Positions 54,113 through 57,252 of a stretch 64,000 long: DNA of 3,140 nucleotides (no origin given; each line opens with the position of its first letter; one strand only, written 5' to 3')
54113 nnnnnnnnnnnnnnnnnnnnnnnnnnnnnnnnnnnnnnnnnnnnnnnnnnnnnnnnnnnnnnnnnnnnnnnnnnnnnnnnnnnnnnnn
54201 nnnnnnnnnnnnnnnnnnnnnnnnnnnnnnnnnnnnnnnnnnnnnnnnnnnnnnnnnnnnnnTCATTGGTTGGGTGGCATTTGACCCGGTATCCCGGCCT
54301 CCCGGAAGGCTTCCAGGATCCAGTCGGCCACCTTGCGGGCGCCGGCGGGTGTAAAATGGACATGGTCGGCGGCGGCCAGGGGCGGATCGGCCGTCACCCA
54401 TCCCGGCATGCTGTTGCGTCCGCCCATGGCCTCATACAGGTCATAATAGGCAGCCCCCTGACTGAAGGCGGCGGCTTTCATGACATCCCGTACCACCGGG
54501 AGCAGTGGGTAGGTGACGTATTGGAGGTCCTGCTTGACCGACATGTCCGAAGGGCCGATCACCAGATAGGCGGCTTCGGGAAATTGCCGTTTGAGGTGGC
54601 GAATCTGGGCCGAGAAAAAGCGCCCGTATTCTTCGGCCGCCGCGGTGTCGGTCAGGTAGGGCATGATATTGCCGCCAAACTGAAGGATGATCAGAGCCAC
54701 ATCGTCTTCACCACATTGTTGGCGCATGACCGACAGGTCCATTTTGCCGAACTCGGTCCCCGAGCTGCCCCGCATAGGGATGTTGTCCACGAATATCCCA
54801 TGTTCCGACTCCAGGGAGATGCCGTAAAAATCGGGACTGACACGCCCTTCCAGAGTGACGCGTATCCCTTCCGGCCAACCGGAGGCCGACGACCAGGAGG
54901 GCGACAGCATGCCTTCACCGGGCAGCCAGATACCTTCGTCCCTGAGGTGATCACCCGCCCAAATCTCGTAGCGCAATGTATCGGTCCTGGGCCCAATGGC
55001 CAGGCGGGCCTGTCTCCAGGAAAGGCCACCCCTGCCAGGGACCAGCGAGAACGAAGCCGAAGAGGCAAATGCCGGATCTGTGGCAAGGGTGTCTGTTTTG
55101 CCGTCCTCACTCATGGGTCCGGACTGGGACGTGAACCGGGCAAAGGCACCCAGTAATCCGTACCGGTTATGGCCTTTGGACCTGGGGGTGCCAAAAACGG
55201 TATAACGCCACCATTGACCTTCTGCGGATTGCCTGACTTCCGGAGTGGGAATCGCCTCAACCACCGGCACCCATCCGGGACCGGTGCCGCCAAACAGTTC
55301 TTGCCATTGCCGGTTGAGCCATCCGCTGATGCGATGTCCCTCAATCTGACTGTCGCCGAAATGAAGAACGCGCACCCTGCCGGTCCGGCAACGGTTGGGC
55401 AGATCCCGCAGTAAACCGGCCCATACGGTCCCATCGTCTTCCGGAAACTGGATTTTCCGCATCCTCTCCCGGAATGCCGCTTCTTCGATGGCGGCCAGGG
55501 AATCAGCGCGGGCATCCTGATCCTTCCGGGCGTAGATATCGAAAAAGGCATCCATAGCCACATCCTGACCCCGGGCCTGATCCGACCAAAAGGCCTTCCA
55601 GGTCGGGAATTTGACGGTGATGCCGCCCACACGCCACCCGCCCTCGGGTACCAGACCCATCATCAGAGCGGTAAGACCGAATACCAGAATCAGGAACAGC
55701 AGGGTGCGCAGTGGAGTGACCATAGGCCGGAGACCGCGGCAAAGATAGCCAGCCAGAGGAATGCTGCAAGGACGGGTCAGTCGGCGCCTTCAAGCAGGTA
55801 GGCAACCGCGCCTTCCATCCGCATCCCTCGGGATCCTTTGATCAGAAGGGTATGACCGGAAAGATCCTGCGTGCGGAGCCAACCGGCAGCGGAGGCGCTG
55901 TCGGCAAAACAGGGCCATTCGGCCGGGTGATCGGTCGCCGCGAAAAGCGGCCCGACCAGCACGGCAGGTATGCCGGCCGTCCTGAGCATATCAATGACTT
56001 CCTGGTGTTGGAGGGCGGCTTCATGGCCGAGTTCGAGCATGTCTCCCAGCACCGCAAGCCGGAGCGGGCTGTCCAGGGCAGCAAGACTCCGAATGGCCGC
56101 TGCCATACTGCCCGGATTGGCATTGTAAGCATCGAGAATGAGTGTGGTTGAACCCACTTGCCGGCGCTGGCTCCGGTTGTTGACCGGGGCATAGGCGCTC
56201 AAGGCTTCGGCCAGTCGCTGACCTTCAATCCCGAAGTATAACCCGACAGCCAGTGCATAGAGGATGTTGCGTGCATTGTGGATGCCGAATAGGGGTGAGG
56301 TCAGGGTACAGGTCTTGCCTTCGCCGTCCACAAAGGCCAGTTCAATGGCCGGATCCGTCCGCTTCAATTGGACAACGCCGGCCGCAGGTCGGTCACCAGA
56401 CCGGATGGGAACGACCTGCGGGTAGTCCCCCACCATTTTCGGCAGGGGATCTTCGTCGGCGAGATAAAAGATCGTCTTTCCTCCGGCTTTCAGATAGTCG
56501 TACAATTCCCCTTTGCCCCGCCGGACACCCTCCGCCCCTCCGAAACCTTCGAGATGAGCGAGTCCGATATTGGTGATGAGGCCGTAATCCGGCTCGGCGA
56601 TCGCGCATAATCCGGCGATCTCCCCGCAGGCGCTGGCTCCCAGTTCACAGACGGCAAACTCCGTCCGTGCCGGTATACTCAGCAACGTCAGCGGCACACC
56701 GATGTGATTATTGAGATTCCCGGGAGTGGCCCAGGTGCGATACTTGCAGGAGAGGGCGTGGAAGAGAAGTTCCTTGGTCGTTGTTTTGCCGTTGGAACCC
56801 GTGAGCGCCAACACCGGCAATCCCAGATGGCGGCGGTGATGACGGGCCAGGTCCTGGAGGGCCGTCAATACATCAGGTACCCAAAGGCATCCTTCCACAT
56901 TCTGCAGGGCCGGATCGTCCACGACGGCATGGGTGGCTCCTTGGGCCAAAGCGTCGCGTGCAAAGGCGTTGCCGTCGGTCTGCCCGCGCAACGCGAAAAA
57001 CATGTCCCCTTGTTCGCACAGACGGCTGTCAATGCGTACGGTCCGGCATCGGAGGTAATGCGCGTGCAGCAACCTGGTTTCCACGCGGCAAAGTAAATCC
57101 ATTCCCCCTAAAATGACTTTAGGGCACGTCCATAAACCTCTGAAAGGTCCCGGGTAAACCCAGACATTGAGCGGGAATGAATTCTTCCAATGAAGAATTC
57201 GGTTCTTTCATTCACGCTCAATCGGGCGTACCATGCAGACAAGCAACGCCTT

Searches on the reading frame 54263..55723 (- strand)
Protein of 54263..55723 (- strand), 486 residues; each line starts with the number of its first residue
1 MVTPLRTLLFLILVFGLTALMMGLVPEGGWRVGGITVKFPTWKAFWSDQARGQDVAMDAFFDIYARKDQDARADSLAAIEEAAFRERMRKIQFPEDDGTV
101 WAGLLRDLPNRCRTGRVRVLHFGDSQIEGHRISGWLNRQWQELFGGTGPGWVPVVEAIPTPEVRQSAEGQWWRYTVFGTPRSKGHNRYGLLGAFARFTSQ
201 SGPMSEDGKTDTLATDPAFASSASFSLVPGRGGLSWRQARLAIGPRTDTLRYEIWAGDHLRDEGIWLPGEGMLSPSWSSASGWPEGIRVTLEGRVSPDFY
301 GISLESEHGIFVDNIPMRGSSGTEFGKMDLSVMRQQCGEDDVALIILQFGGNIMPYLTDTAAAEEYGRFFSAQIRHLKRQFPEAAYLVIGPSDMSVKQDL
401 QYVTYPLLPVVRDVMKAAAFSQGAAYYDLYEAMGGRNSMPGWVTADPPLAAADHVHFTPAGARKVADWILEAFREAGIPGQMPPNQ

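Call 82: search_protein_families(library=pfam, max_evalue=0.00001, proteins=[window:54263-55723:-])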
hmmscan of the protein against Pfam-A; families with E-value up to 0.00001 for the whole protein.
window:54263-55723:- (486 aa): 1 family
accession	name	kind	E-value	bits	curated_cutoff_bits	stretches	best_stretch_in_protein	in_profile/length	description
PF13472.12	Lipase_GDSL_2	-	1.3e-07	32.7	32.9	1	295-463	18-177/178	GDSL-like Lipase/Acylhydrolase family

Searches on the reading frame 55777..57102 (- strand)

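Call 82: search_protein_families(library=pfam, max_evalue=0.00001, proteins=[window:55777-57102:-])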
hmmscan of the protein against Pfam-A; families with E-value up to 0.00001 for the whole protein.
window:55777-57102:- (441 aa): 3 families
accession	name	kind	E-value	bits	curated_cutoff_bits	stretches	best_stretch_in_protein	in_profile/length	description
PF08245.18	Mur_ligase_M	-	8.7e-33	114.4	24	1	101-286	2-199/200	Mur ligase middle domain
PF02875.26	Mur_ligase_C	-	3.4e-10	41.3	28.4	1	310-384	2-76/127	Mur ligase, glutamate ligase domain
PF01225.30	Mur_ligase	-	5.1e-06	27.2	21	0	21-88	4-93/95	Mur ligase family, catalytic domain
